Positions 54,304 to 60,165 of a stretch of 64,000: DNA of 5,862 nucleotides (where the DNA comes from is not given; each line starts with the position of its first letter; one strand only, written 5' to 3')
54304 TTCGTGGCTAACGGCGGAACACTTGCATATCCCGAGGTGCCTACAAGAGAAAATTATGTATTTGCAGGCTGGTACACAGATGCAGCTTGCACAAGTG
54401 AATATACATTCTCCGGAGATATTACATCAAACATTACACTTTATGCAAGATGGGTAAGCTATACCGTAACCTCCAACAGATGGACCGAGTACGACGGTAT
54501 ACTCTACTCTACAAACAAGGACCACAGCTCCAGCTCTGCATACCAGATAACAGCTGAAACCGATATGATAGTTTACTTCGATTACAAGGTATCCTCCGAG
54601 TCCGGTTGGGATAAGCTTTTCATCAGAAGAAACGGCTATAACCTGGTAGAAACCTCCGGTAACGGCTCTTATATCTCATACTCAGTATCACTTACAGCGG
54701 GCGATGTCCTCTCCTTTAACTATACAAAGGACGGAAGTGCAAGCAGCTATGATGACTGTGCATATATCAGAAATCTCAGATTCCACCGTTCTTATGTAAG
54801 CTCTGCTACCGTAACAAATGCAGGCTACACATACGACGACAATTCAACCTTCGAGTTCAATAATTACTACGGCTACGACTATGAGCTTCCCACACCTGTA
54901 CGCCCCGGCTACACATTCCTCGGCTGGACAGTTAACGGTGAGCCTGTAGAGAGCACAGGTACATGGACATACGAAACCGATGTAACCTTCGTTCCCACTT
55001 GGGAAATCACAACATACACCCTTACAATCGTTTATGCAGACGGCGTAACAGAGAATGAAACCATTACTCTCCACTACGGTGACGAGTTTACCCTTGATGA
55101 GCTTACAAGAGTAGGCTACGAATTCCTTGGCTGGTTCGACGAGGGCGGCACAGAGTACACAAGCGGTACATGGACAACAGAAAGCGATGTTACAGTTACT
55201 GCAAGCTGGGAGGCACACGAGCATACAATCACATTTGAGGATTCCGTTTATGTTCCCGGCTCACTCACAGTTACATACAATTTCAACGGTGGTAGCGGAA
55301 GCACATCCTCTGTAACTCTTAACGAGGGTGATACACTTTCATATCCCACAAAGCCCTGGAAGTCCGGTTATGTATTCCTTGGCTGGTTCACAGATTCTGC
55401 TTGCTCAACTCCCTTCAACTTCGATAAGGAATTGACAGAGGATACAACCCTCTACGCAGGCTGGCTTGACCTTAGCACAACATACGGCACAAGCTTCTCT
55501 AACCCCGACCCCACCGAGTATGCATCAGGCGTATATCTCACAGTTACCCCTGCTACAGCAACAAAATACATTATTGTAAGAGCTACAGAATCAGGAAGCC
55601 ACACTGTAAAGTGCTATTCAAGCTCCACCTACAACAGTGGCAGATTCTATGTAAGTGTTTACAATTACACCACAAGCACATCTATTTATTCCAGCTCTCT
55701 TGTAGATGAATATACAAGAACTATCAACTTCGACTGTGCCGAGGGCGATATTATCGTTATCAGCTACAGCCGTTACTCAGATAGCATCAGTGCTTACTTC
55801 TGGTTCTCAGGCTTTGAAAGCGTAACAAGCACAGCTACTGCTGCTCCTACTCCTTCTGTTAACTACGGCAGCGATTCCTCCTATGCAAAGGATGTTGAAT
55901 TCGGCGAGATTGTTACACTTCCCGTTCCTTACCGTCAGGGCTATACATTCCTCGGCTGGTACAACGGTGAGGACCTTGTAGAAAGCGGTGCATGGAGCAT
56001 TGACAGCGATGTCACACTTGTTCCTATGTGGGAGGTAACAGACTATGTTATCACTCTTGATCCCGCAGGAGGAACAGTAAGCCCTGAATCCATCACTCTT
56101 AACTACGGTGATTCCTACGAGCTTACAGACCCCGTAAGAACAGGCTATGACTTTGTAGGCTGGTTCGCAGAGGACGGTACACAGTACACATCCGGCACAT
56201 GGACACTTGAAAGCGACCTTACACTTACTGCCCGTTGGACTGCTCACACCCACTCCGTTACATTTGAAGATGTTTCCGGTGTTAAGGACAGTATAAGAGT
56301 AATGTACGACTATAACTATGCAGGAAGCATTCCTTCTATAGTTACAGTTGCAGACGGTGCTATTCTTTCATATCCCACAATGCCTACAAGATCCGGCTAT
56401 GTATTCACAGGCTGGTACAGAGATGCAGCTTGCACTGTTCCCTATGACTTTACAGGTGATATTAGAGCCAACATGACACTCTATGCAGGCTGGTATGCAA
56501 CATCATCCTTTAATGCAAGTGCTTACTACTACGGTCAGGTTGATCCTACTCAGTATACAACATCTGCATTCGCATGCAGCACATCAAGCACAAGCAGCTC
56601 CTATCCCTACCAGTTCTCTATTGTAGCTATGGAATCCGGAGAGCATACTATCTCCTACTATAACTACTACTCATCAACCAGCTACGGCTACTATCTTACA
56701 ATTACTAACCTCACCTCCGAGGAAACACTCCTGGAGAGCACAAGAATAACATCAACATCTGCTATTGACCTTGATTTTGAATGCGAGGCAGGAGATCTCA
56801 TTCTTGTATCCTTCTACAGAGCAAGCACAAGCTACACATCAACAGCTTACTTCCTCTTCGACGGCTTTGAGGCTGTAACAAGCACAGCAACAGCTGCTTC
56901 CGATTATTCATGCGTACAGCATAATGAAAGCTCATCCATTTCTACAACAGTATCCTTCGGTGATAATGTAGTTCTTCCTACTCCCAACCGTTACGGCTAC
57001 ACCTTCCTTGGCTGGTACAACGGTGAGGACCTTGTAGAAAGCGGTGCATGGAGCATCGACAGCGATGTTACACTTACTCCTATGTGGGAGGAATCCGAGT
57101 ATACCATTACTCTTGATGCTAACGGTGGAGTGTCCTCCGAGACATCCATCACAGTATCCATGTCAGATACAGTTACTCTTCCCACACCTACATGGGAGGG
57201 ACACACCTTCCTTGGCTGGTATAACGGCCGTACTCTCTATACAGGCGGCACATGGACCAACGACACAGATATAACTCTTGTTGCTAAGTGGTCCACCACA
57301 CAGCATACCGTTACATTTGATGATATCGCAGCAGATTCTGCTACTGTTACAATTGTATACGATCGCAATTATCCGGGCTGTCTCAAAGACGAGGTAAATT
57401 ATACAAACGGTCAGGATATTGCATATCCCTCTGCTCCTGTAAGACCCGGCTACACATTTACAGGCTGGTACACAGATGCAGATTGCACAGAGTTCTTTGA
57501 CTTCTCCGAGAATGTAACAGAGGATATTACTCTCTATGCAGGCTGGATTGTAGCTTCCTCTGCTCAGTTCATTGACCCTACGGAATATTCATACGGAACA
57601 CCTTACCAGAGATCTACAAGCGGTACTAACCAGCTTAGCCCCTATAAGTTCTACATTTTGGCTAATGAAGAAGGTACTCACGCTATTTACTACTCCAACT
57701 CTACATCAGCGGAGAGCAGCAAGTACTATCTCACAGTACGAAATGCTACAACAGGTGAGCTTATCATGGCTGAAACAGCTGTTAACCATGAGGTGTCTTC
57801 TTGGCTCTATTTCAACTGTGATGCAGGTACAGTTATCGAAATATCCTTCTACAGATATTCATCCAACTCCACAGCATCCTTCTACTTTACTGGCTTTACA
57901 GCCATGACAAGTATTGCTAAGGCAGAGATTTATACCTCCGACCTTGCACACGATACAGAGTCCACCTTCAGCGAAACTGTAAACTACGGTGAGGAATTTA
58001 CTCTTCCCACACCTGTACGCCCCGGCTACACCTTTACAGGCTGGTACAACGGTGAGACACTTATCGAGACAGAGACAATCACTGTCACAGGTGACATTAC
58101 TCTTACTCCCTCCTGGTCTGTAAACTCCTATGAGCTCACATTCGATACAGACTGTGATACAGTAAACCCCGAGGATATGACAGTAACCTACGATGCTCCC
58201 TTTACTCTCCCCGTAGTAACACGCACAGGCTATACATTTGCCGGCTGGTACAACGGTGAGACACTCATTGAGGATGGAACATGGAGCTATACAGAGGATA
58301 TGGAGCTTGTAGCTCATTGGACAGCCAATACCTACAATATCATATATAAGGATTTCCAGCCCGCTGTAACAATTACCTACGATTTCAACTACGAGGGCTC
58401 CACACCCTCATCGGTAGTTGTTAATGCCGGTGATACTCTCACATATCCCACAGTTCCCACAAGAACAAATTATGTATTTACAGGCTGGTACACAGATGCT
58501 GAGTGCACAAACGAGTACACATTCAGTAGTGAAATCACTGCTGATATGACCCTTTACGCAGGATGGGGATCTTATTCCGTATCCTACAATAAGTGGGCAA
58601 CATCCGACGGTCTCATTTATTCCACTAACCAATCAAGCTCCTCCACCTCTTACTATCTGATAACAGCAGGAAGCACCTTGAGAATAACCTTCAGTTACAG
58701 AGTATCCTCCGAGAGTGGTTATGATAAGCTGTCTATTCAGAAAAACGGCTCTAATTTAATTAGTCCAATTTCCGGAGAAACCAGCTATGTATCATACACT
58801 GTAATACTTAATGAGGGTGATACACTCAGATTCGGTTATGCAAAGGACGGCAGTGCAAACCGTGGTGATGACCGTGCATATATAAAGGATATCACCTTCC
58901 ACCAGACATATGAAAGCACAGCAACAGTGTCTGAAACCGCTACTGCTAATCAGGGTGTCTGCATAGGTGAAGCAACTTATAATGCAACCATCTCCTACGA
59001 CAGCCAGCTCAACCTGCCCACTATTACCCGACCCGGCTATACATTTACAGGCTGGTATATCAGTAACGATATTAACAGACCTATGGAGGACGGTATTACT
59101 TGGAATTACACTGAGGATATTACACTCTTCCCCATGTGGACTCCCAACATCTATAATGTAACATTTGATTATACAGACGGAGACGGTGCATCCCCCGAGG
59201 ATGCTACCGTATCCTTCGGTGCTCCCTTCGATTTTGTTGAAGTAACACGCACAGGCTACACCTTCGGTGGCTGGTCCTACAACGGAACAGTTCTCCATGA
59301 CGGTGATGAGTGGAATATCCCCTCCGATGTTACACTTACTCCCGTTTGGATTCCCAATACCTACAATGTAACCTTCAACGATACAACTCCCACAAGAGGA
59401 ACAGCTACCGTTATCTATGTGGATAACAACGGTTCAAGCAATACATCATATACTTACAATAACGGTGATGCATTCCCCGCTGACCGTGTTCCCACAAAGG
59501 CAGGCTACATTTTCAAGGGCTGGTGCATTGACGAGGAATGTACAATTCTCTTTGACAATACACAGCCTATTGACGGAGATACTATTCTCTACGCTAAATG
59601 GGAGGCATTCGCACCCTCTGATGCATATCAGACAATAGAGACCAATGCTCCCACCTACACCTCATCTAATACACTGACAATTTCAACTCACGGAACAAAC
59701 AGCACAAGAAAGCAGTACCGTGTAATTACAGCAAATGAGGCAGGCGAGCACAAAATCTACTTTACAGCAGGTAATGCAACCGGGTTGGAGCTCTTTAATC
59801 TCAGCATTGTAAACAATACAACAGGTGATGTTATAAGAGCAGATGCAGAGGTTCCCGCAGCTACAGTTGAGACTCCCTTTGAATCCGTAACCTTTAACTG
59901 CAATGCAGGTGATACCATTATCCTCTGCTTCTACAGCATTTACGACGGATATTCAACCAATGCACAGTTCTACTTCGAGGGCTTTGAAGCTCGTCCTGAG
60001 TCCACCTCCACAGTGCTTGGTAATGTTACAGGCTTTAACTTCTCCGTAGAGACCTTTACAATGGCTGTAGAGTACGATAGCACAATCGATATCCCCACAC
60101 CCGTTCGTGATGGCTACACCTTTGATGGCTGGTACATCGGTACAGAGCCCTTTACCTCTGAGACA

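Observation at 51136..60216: Giant 3026-aa protein joining a cytoplasmic SPFH/Band-7-like head to ~2600 aa of extracellular repeats through one TM helix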

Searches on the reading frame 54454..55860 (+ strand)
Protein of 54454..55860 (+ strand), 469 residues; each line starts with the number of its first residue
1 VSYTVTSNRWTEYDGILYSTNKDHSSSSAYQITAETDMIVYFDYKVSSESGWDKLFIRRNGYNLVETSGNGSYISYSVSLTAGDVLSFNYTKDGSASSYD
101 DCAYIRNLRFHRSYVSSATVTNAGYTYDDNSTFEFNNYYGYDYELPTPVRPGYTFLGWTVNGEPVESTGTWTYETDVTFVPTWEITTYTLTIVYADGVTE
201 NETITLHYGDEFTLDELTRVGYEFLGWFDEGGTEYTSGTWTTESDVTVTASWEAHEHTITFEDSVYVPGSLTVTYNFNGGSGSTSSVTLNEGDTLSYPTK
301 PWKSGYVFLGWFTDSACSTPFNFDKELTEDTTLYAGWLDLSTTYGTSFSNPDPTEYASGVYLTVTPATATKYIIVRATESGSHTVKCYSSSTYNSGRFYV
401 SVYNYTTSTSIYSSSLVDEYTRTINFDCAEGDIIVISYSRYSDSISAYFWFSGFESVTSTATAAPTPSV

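Call 62: predict_structure(alignment_id=A3)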
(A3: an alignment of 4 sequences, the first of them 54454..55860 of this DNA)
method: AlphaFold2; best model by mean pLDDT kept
length: 469 residues; sequences in the alignment: 4
mean_pLDDT: 75.4   pTM: 0.41
mean pLDDT of the five models: 75.4, 72.2, 71.7, 71.4, 67.6
residues with pLDDT >= 90: 68; 70-90: 267; 50-70: 97; < 50: 37
segments of 3 or more residues with pLDDT < 50: 113-133, 256-266, 467-469
pLDDT, mean of each block of 10 residues (from residue 1): 88 89 81 88 86 90 89 88 93 72 89 41 36 55 70 69 78 67 69 65 74 77 81 78 78 56 48 83 79 77 82 86 82 88 73 64 59 82 82 70 91 78 86 85 70 71 60
secondary structure, 60 per line:
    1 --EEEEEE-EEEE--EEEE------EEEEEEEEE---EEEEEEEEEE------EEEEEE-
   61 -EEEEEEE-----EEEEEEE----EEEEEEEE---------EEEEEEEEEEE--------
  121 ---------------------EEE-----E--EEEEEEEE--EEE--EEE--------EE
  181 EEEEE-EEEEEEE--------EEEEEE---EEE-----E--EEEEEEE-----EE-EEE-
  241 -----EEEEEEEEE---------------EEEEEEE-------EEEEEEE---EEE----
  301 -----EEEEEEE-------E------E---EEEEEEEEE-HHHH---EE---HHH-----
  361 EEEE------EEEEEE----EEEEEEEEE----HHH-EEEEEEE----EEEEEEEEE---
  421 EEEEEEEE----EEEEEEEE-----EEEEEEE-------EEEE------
elements in order: E3-8 E10-13 E16-19 E26-34 E38-47 E54-59 E62-68 E74-80 E85-92 E102-112 E142-144 E153-160 E163-165 E168-170 E179-185 E187-193 E202-207 E211-213 E222-228 E237-239 E246-254 E270-276 E284-290 E294-296 E306-312 E331-339 H341-344 E361-364 E371-376 E381-389 E398-404 E409-417 E421-428 E433-440 E446-452 E460-463

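Call 65: fold_search(model_id=the predicted structure, library=pdb)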
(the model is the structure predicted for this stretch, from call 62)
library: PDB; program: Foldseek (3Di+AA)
matches with E <= 10: 1887; with E <= 0.001: 61
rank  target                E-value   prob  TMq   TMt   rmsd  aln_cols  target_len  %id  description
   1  9vql_B                4.2e-08  1.00  0.18  0.11  51.2       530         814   10  Cryo-EM structure of the dimeric Elapor1 mutant (released 2025-07-23)
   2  7yl4_A                2.2e-07  1.00  0.18  0.18  19.1       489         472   10  Cell surface protein YwfG protein (apo form) (released 2023-06-07)
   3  9vql_A                3.5e-07  1.00  0.18  0.11  53.7       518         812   11  Cryo-EM structure of the dimeric Elapor1 mutant (released 2025-07-23)
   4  9vqm_B                4.7e-07  1.00  0.17  0.11  52.3       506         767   10  Cryo-EM structure of Elapor1WT in tetrameric form (released 2025-07-23)
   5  9vqm_A                8.0e-07  1.00  0.19  0.12  53.1       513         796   10  Cryo-EM structure of Elapor1WT in tetrameric form (released 2025-07-23)
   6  7yl6_B                1.2e-06  1.00  0.17  0.19  28.8       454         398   10  Cell surface protein YwfG protein complexed with alpha-1,2-mannobiose (released 2023-06-07)
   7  9vqm_D                1.2e-06  1.00  0.20  0.12  53.2       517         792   10  Cryo-EM structure of Elapor1WT in tetrameric form (released 2025-07-23)
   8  7yl4_B                1.3e-06  1.00  0.17  0.20  28.1       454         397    9  Cell surface protein YwfG protein (apo form) (released 2023-06-07)
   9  7yl5_B                1.6e-06  1.00  0.16  0.19  28.6       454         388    9  Cell surface protein YwfG protein complexed with mannose (released 2023-06-07)
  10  5x7o_A                1.9e-06  1.00  0.16  0.07  53.4       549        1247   10  Crystal structure of Paenibacillus sp. 598K alpha-1,6-glucosyltransferase (released 2017-07-26)
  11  5eiy_B                3.8e-06  1.00  0.17  0.13  56.7       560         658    8  Bacterial cellulose synthase bound to a substrate analogue (released 2016-03-09)
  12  9vqm_C                4.9e-06  1.00  0.19  0.12  52.6       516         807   10  Cryo-EM structure of Elapor1WT in tetrameric form (released 2025-07-23)
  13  6a48                  1.4e-05  1.00  0.17  0.13  55.1       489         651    9  Crystal structure of reelin N-terminal region (released 2019-06-19)
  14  6uwr_A                1.4e-05  0.90  0.15  0.11  42.0       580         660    9  Clostridium difficile binary toxin translocase CDTb in asymmetric tetradecamer conformation (released 2020-01-22)
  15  5ej1_B                1.5e-05  0.99  0.17  0.13  57.1       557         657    7  Pre-translocation state of bacterial cellulose synthase (released 2016-03-30)
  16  6bqm                  2.2e-05  1.00  0.21  0.22   2.0       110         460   16  Secreted serine protease VesC from Vibrio cholerae (released 2018-11-28)
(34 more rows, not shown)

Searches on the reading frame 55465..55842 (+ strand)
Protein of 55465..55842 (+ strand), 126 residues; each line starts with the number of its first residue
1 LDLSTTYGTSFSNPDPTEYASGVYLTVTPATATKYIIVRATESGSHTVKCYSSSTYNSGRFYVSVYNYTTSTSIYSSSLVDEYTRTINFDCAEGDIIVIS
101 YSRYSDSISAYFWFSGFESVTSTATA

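Call 29: search_protein_families(library=pfam, proteins=[window:55465-55842:+], max_evalue=10)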
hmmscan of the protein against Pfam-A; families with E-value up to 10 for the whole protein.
seq(126 aa): 1 family
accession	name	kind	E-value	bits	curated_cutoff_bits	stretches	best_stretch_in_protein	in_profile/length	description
PF24450.1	DUF7566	-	0.054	13.5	27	1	41-124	37-115/336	Family of unknown function (DUF7566)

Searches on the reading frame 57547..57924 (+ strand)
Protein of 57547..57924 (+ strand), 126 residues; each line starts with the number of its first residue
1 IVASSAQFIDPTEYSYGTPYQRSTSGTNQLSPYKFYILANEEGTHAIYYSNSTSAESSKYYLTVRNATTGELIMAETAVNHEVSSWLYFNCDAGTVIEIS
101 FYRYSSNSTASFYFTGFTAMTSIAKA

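Call 29: search_protein_families(library=pfam, proteins=[window:57547-57924:+], max_evalue=10)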
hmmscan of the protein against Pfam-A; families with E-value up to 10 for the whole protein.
seq(126 aa): 1 family
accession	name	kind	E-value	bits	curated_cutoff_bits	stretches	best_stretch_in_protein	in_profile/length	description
PF22125.1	Lreu_0056_like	-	0.47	11.2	26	1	9-77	22-88/117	Hypotheical protein Lreu_0056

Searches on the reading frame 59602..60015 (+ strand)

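Call 29: search_protein_families(library=pfam, proteins=[window:59602-60015:+], max_evalue=10)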
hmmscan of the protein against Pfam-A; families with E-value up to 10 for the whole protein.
seq(138 aa): 2 families
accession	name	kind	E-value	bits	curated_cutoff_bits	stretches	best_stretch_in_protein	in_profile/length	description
PF19526.4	Slr4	-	0.006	16.3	25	1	15-95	21-106/370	S-layer protein Slr4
PF05341.16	PIF6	-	0.21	12.2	27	1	19-111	5-98/105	Per os infectivity factor 6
